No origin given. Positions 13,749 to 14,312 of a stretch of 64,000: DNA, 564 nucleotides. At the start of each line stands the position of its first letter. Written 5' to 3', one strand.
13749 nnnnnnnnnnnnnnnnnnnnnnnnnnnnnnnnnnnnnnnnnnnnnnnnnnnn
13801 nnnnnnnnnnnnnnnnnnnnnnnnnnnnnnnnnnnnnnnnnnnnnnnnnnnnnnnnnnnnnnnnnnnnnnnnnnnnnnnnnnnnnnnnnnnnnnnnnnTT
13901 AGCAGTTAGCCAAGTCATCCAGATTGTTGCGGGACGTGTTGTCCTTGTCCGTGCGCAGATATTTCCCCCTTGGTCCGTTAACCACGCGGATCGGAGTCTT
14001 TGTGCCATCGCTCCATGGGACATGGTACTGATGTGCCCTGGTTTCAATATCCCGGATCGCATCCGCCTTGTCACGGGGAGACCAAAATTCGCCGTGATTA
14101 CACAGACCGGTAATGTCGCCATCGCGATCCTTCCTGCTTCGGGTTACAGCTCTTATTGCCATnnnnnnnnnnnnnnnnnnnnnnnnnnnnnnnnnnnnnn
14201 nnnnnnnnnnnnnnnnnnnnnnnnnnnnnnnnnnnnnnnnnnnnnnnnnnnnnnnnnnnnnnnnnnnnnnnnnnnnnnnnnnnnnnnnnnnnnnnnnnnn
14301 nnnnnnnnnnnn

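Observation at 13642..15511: DUF2188 – DUF3892 – XRE-HTH – ImmA/IrrE metallopeptidase module: relic mobile-element control switch or uncharacterised defence/toxin module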

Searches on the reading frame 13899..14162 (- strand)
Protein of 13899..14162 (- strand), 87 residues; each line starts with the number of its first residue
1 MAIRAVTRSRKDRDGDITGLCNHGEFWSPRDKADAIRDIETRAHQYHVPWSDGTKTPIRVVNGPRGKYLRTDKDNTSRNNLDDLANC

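Call 3: search_protein_families(library=pfam, proteins=[window:13899-14162:-], max_evalue=0.01)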
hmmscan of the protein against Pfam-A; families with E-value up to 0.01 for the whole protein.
window:13899-14162:- (87 aa): 1 family
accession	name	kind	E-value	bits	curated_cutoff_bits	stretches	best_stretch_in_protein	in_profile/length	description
PF13031.12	DUF3892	-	5.5e-06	27.2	22.3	1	3-84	2-70/71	Protein of unknown function (DUF3892)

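Call 11: search_protein_families(library=padloc, proteins=[window:13899-14162:-], max_evalue=0.01)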
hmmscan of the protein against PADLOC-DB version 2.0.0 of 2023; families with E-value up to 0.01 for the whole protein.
window:13899-14162:- (87 aa): 0 families

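Call 12: search_protein_families(library=phrogs, proteins=[window:13899-14162:-], max_evalue=0.01)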
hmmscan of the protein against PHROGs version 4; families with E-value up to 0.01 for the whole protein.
window:13899-14162:- (87 aa): 1 family
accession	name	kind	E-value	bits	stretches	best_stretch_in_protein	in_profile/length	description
phrog_8224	-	unknown function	1.1e-05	26.7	1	33-85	36-89/91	-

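Call 13: search_protein_families(library=ncbifam, proteins=[window:13899-14162:-], max_evalue=0.01)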
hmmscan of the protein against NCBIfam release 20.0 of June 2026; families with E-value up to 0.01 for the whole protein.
window:13899-14162:- (87 aa): 0 families

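Call 36: search_solved_structures(query=window:13899-14162:-, max_evalue=10, show_alignments=2)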
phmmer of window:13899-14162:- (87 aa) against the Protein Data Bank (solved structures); distinct sequences matched with E-value up to 10: 6.
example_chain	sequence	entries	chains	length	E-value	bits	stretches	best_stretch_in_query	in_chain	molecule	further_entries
8fkt_SY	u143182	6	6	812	0.34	14.3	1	10-39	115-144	Probable 28S rRNA (cytosine(4447)-C(5))-methyltransferase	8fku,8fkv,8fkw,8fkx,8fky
6kto_C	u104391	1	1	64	0.53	13.7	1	28-64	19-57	Shieldin complex subunit 3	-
6wwa_Y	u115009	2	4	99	0.78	13.2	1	28-65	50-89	Shieldin complex subunit 2,Shieldin complex subunit 3 chimera | Shieldin complex subunit 2, Shieldin complex subunit 3 chimera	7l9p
5mmi_I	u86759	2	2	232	0.87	13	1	4-31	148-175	plastid ribosomal protein uL10c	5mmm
2axo_A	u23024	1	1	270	0.99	12.8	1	13-63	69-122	hypothetical protein Atu2684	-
7aih_Ao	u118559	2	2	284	1.1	12.7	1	23-60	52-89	mL79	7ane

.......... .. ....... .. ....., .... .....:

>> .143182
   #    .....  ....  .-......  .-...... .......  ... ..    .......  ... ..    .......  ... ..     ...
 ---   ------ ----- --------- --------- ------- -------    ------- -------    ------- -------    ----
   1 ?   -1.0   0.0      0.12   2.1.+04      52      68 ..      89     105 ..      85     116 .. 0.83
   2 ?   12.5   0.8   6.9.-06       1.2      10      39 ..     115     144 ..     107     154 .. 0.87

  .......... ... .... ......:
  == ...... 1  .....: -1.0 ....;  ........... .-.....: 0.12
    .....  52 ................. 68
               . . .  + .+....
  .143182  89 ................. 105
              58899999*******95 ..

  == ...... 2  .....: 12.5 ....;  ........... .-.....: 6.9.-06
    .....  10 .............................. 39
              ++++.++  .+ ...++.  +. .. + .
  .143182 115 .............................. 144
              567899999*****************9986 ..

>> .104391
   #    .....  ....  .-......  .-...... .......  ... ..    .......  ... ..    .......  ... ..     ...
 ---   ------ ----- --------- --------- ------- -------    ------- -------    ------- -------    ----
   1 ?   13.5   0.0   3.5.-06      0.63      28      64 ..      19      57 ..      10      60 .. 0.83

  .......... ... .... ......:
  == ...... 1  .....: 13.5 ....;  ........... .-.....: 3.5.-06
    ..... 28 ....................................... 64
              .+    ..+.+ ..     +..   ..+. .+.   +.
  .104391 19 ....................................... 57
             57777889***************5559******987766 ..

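Call 37: find_homologous_proteins(query=window:13899-14162:-, max_evalue=0.001)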
Query window:13899-14162:- (87 aa): 455 proteins with E <= 0.001 among 455 candidates; the best 120 are listed.
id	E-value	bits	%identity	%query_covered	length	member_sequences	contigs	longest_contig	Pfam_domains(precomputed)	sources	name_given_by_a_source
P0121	8.3e-47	175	90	100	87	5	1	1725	PF13031.13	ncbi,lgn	-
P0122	6.1e-42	159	80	100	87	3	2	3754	PF13031.13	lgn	-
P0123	1.4e-40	155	80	100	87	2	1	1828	PF13031.13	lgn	-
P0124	2.9e-40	154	78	100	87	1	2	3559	PF13031.13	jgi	jgi:hypothetical protein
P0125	4.3e-40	153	79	100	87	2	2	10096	PF13031.13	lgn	-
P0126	4.6e-40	153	78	100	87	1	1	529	PF13031.13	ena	-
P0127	7.4e-40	152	82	100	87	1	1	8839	PF13031.13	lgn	-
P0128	7.4e-40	152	79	100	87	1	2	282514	PF13031.13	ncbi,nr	ncbi:MAG: DUF3892 domain-containing protein [Candidatus Thiodiazotropha weberae]|nr:DUF3892 domain-c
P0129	8.0e-40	152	79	100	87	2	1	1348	PF13031.13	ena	-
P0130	1.5e-39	151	79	100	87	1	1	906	PF13031.13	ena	-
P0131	3.6e-39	150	75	100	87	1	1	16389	PF13031.13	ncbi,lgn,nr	ncbi:MAG: DUF3892 domain-containing protein [Candidatus Thiodiazotropha sp. (ex Lucina pensylvanica)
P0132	5.0e-39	150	77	100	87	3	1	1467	PF13031.13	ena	-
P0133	6.1e-39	149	76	100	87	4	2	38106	PF13031.13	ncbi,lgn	ncbi:MAG: DUF3892 domain-containing protein [Candidatus Thiodiazotropha sp.]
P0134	1.1e-38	149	76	100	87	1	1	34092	PF13031.13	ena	-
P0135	1.4e-38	148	78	100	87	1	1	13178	PF13031.13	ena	-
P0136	2.0e-38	148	77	100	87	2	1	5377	PF13031.13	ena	-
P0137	3.1e-38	147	77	100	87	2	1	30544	PF13031.13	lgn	-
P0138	4.5e-38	147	76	100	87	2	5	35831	PF13031.13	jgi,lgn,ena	jgi:hypothetical protein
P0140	6.2e-38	146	77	100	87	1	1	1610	PF13031.13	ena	-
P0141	1.5e-37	145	75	100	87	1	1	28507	PF13031.13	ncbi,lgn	ncbi:MAG: DUF3892 domain-containing protein [Sedimenticola sp.]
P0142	3.0e-37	144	74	100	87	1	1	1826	PF13031.13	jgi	-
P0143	3.3e-37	144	76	100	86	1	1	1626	PF13031.13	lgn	-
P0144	4.8e-37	143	74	100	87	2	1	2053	PF13031.13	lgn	-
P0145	6.8e-37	143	75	100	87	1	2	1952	PF13031.13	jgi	jgi:hypothetical protein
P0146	6.8e-37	143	75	100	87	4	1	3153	PF13031.13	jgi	jgi:hypothetical protein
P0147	6.8e-37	143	75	100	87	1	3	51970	PF13031.13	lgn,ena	-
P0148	7.1e-37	143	75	100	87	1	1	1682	PF13031.13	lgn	-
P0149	8.1e-37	143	71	100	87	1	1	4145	PF13031.13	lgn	-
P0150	8.1e-37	143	75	100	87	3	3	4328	PF13031.13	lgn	-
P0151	9.7e-37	142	74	100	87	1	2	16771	PF13031.13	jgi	jgi:Protein of unknown function (DUF3892)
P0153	1.6e-36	142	75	100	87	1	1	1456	PF13031.13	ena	-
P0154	1.8e-36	142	72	100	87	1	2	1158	PF13031.13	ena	-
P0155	2.7e-36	141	75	100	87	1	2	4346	PF13031.13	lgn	-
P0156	2.9e-36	141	74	100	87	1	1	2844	PF13031.13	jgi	-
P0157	4.2e-36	140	74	100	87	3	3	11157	PF13031.13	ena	-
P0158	1.1e-35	139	74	100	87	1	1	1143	PF13031.13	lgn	-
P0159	1.5e-35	139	76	100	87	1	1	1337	PF13031.13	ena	-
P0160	1.5e-35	139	74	100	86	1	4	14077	PF13031.13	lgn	-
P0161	1.6e-35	139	72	100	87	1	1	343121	PF13031.13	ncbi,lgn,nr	ncbi:MAG: DUF3892 domain-containing protein [Candidatus Thiodiazotropha sp. (ex Lucinoma borealis)]|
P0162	1.6e-35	139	73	97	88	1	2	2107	PF13031.13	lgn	-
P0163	1.9e-35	138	71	100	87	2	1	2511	PF13031.13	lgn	-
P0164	2.8e-35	138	73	100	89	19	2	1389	PF13031.13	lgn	-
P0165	2.8e-35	138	72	100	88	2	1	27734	PF13031.13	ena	-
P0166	2.8e-35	138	71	100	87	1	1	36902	PF13031.13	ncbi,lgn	-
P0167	3.0e-35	138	75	100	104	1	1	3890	PF13031.13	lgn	-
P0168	3.1e-35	138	75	100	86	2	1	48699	PF13031.13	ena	-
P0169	4.9e-35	137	75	100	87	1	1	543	PF13031.13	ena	-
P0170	7.0e-35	137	74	100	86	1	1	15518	PF13031.13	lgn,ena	-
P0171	7.1e-35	136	74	100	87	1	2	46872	PF13031.13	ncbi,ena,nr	ncbi:MAG: DUF3892 domain-containing protein [Chloroflexota bacterium]|nr:DUF3892 domain-containing p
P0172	7.4e-35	136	75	100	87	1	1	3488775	PF13031.13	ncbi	-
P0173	7.8e-35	136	75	100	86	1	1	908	PF13031.13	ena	-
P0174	8.1e-35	136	72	100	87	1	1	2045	PF13031.13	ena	-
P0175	8.6e-35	136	71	100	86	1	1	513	PF13031.13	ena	-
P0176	1.0e-34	136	74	100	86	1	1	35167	PF13031.13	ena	-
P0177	1.1e-34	136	69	100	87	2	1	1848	PF13031.13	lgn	-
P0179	1.2e-34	136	70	100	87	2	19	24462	PF13031.13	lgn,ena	-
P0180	1.2e-34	136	74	100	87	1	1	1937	PF13031.13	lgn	-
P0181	1.3e-34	136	73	100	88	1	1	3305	PF13031.13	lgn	-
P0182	2.5e-34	135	74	97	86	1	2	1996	PF13031.13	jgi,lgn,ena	-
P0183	2.8e-34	135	72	100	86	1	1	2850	PF13031.13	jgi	jgi:hypothetical protein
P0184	3.7e-34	134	72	100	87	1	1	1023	PF13031.13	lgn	-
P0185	3.9e-34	134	72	100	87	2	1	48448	PF13031.13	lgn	-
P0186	3.9e-34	134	72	100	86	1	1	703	PF13031.13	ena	-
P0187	4.3e-34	134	72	100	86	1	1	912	PF13031.13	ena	-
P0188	4.6e-34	134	74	100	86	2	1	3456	PF13031.13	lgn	-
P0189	4.6e-34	134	70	100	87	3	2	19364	PF13031.13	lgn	-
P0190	5.1e-34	134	70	100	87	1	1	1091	PF13031.13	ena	-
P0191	5.2e-34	134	74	100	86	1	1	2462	PF13031.13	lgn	-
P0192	5.3e-34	134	74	100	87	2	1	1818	PF13031.13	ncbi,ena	-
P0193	5.4e-34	134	71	100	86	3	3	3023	PF13031.13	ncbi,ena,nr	ncbi:MAG: DUF3892 domain-containing protein [Planctomycetes bacterium]|nr:DUF3892 domain-containing 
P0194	5.4e-34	134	71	100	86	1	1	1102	PF13031.13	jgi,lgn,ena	-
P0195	5.4e-34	134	71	100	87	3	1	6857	PF13031.13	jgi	jgi:uncharacterized protein DUF3892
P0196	5.6e-34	134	74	100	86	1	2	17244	PF13031.13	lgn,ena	-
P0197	5.7e-34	134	74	100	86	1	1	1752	PF13031.13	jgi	jgi:hypothetical protein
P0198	6.6e-34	133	70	100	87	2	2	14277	PF13031.13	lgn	-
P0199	6.7e-34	133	70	100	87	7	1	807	PF13031.13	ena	-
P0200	9.1e-34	133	68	100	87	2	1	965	PF13031.13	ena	-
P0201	1.1e-33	133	72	100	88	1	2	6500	PF13031.13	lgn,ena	-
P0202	1.1e-33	133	70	100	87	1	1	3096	PF13031.13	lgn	-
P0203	1.1e-33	133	68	100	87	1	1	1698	PF13031.13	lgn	-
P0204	1.1e-33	133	72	100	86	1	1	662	PF13031.13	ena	-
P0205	1.3e-33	132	70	100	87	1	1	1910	PF13031.13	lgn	-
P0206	1.4e-33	132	71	100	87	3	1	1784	PF13031.13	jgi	jgi:hypothetical protein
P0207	1.5e-33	132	70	100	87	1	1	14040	PF13031.13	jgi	jgi:hypothetical protein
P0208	1.6e-33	132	72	100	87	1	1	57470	PF13031.13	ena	-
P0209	2.0e-33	132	72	100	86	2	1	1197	PF13031.13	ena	-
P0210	2.1e-33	132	72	100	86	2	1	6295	PF13031.13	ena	-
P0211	2.3e-33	132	71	100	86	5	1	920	PF13031.13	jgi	jgi:hypothetical protein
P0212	2.5e-33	132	70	100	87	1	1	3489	PF13031.13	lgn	-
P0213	2.6e-33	131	70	100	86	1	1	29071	PF13031.13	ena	-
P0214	2.8e-33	131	70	100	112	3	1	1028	PF13031.13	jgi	-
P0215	2.9e-33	131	71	100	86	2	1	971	PF13031.13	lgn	-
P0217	4.8e-33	131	71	100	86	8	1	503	PF13031.13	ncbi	-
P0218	5.5e-33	130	70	100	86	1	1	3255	PF13031.13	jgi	-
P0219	5.9e-33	130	70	100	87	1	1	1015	PF13031.13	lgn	-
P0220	6.4e-33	130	70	100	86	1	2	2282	PF13031.13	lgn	-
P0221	6.7e-33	130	72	100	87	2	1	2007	PF13031.13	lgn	-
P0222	7.3e-33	130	70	100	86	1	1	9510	PF13031.13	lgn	-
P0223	7.6e-33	130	70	100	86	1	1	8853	PF13031.13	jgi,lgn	jgi:hypothetical protein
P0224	7.7e-33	130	71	100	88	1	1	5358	PF13031.13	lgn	-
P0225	1.0e-32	130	71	100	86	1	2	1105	PF13031.13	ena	-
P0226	1.0e-32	130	69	100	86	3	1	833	PF13031.13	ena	-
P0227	1.2e-32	129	70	100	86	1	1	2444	PF13031.13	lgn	-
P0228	1.2e-32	129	72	100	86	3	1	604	PF13031.13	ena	-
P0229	1.4e-32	129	72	100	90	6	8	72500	PF13031.13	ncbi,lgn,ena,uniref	ncbi:DUF3892 domain-containing protein [Marinobacter salarius]|uniref:DUF3892 domain-containing prot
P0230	1.4e-32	129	71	100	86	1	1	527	PF13031.13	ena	-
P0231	1.6e-32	129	71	100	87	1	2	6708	PF13031.13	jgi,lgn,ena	-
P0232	1.7e-32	129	70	100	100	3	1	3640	PF13031.13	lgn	-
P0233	1.8e-32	129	70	100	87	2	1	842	PF13031.13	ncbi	-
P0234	2.0e-32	129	71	100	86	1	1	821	PF13031.13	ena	-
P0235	2.1e-32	129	68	100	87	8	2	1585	PF13031.13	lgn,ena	-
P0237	2.4e-32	128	70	100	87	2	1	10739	PF13031.13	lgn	-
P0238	2.5e-32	128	69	100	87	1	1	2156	PF13031.13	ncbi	-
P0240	2.6e-32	128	70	100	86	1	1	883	PF13031.13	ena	-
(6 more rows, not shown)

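Call 48: predict_structure(alignment_id=A1)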
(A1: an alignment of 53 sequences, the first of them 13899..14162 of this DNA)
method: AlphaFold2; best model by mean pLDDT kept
length: 87 residues; sequences in the alignment: 53
mean_pLDDT: 93.1   pTM: 0.81
mean pLDDT of the five models: 93.1, 92.3, 91.1, 89.2, 88.9
residues with pLDDT >= 90: 70; 70-90: 17; 50-70: 0; < 50: 0
segments of 3 or more residues with pLDDT < 50: none
pLDDT, mean of each block of 10 residues (from residue 1): 94 92 96 97 96 94 92 84 92
secondary structure, 60 per line:
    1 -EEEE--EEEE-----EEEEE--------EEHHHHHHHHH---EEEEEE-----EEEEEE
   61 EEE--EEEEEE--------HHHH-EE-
elements in order: E2-5 E8-11 E17-21 H32-40 E44-49 E55-63 E66-71 H80-83

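Call 72: search_protein_representatives(alignment_id=A1)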
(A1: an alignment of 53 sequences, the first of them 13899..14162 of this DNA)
Query: 53 sequences, 87 profile positions. Proteins with E-value up to 0.001 (for the whole library): 921; up to 1e-10: 377; up to 1e-30: 9. The best 150 are listed.
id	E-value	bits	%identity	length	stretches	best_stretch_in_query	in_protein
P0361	5.8e-39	148.1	-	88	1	1-87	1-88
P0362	3.5e-38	145.6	-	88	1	3-87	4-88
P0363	3.9e-37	142.3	-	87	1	1-87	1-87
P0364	1.3e-36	140.6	-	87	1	1-87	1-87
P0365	1.1e-35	137.6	-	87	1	1-87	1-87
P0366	2.8e-33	129.9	-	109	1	2-87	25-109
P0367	6.0e-33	128.9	-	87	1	1-85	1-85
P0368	1.4e-31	124.5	-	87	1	1-87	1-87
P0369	1.6e-31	124.3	-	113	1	3-87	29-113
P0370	2.7e-30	120.4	-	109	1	1-87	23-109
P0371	3.8e-30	119.9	-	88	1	1-87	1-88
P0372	1.7e-29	117.8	-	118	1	1-87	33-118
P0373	2.0e-29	117.6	-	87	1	1-87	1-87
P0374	8.6e-29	115.5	-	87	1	1-87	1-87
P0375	1.5e-28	114.8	-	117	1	1-87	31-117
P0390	1.9e-25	104.8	-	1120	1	1-85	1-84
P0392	5.0e-25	103.5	-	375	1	3-87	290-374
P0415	2.5e-23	98.0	-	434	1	1-87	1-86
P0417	3.8e-23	97.5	-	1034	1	4-87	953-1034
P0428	4.1e-22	94.2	-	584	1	1-87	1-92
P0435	8.7e-22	93.1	-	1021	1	3-87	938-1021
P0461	2.3e-19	85.3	-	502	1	1-87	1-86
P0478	2.1e-18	82.3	-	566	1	1-85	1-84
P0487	7.1e-18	80.6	-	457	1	3-85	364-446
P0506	2.1e-17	79.1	-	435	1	1-74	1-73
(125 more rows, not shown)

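Call 73: search_protein_families(library=pfam, proteins=[P0390, P0392, P0415, P0417, P0428, P0435, P0461, P0478, P0487, P0506], max_evalue=0.001)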
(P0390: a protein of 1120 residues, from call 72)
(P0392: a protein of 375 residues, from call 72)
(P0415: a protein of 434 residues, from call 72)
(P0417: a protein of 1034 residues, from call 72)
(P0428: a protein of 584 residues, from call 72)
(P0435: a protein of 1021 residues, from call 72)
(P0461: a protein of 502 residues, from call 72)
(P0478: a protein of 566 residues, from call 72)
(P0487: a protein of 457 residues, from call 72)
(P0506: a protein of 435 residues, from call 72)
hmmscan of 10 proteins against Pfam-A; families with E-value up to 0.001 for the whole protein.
P0390 (1120 aa): 2 families
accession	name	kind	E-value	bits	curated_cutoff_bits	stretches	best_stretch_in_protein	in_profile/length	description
PF13031.12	DUF3892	-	5e-08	33.7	22.3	1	5-84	1-71/71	Protein of unknown function (DUF3892)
PF22544.2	HYDIN_VesB_CFA65-like_Ig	-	5.2e-08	33.5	25.5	1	919-1000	20-99/100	HYDIN/CFA65/VesB-like, Ig-like domain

P0392 (375 aa): 2 families
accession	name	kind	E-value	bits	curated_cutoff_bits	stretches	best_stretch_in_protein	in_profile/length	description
PF00656.27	Peptidase_C14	-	4.7e-22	79.2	21.4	1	19-252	1-224/233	Caspase domain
PF13031.12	DUF3892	-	1.2e-05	26.1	22.3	1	294-371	3-70/71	Protein of unknown function (DUF3892)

P0415 (434 aa): 2 families
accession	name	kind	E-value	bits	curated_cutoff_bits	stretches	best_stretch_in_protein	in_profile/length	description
PF13031.12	DUF3892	-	5.7e-06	27.2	22.3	1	33-84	29-71/71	Protein of unknown function (DUF3892)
PF00168.36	C2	-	8.4e-05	23.2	22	1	310-379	16-81/104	C2 domain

P0417 (1034 aa): 2 families
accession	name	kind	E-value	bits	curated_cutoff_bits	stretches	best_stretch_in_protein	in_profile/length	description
PF00561.26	Abhydrolase_1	-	5.7e-08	33.2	25.8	1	283-396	2-91/245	alpha/beta hydrolase fold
PF13031.12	DUF3892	-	1.1e-05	26.3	22.3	1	979-1032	27-71/71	Protein of unknown function (DUF3892)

P0428 (584 aa): 2 families
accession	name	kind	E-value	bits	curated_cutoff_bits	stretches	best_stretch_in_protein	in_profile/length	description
PF00264.25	Tyrosinase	-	1.1e-26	95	22.6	1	130-350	3-212/214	Common central domain of tyrosinase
PF13031.12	DUF3892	-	3.9e-05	24.5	22.3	1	32-89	27-70/71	Protein of unknown function (DUF3892)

P0435 (1021 aa): 2 families
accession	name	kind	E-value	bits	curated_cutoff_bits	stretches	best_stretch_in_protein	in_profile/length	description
PF13031.12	DUF3892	-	1.1e-05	26.2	22.3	1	963-1019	24-71/71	Protein of unknown function (DUF3892)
PF12146.15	Hydrolase_4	-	5e-05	23.1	27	1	235-355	4-102/239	Serine aminopeptidase, S33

P0461 (502 aa): 2 families
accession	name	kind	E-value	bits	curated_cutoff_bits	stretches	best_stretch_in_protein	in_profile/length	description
PF00264.25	Tyrosinase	-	4.1e-20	73.5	22.6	1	141-310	9-212/214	Common central domain of tyrosinase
PF13031.12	DUF3892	-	3.4e-05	24.7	22.3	1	31-84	27-71/71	Protein of unknown function (DUF3892)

P0478 (566 aa): 2 families
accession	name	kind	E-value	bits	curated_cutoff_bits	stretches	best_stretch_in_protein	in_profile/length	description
PF18911.6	PKD_4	-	3e-09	37.2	27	1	479-559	3-78/85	PKD domain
PF00801.26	PKD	-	0.0002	21.7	23.5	1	508-560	27-76/80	PKD domain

P0487 (457 aa): 1 family
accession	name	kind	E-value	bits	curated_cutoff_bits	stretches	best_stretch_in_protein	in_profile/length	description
PF13031.12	DUF3892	-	4.2e-05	24.4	22.3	1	368-446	3-71/71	Protein of unknown function (DUF3892)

P0506 (435 aa): 3 families
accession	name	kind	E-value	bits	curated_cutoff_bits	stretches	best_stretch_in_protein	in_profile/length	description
PF00805.28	Pentapeptide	-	1.4e-23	82.5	20.2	4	291-328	1-38/40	Pentapeptide repeats (8 copies)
PF13599.13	Pentapeptide_4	-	2.1e-10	40.9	38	1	280-337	10-67/78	Pentapeptide repeat region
PF13576.12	Pentapeptide_3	-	1.2e-08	35.5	27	1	284-326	2-47/48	Pentapeptide repeats (9 copies)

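Call 81: find_related_loci(query=A1, collection=viral_contigs, flank=6000)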
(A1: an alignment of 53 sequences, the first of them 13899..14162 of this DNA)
Query A1 (87 aa) in viral_contigs; peptide patterns used: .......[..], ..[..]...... (x = any residue, [..] = any of these).
100 stretches matched a pattern; 4 encode a relative of the query (tblastn E <= 1e-3); 4 distinct loci.
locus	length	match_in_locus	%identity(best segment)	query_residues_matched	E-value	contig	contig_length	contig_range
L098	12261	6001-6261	62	1-87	2e-32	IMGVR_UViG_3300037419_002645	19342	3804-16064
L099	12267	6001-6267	54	1-87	1e-24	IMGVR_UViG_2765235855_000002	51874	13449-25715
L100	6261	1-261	53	1-87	4e-24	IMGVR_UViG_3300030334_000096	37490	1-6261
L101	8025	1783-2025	54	1-84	7e-19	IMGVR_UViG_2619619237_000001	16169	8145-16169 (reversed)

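Call 97: search_protein_families(library=pfam, proteins=[L098:7447-9105:-, L098:651-1823:-, L098:3390-4247:-], max_evalue=0.001)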
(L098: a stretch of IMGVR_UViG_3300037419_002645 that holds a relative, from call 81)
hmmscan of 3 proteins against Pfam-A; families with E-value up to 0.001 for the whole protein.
L098:7447-9105:- (552 aa): 1 family
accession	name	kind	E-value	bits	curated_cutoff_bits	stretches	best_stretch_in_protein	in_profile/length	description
PF17289.8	Terminase_6C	-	5.3e-12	46.4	22.6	1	368-511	2-152/155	Terminase RNaseH-like domain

L098:651-1823:- (390 aa): 0 families

L098:3390-4247:- (285 aa): 0 families
